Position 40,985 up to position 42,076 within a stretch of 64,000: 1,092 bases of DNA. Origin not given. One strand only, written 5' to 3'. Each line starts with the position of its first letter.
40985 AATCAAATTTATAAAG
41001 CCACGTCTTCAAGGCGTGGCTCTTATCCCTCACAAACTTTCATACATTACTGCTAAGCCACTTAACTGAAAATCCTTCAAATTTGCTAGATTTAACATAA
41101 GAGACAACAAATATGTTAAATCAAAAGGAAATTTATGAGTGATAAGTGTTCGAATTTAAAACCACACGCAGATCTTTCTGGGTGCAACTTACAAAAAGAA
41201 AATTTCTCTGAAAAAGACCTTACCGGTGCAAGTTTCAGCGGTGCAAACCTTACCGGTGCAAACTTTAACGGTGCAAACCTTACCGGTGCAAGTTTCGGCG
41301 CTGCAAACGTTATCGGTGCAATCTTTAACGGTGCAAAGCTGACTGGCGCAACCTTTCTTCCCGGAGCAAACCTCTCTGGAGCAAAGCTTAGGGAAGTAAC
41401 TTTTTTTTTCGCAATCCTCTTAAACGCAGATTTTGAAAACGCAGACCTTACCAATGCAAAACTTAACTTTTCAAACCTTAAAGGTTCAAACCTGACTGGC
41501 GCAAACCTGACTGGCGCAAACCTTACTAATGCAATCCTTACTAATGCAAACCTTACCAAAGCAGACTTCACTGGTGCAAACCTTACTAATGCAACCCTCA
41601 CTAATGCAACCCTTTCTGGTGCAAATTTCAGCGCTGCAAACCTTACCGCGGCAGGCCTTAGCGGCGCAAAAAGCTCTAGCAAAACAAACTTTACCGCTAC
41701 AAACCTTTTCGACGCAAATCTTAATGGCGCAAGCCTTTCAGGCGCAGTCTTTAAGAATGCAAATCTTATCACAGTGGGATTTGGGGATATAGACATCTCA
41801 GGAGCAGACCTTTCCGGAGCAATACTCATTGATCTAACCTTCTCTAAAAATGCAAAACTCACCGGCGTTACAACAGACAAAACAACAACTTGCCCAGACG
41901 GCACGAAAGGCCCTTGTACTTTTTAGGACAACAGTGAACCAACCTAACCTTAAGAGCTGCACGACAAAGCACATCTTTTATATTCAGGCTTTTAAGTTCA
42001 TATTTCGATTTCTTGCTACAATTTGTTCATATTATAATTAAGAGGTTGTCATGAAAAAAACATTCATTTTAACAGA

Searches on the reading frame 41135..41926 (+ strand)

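Call 74: search_protein_families(library=pfam, proteins=[window:41135-41926:+], max_evalue=0.00001)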
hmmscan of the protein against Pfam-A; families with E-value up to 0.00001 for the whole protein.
window:41135-41926:+ (263 aa): 4 families
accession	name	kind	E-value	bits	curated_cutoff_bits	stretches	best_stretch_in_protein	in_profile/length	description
PF00805.28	Pentapeptide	-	1e-52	175.6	20.2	5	113-152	1-40/40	Pentapeptide repeats (8 copies)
PF13599.13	Pentapeptide_4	-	1.6e-30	105.4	38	3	92-165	5-78/78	Pentapeptide repeat region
PF13576.12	Pentapeptide_3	-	4.2e-25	88.1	27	2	30-73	2-48/48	Pentapeptide repeats (9 copies)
PF25296.1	Decapeptide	-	8.8e-14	51.6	45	0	122-176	9-63/74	Decapeptide repeat region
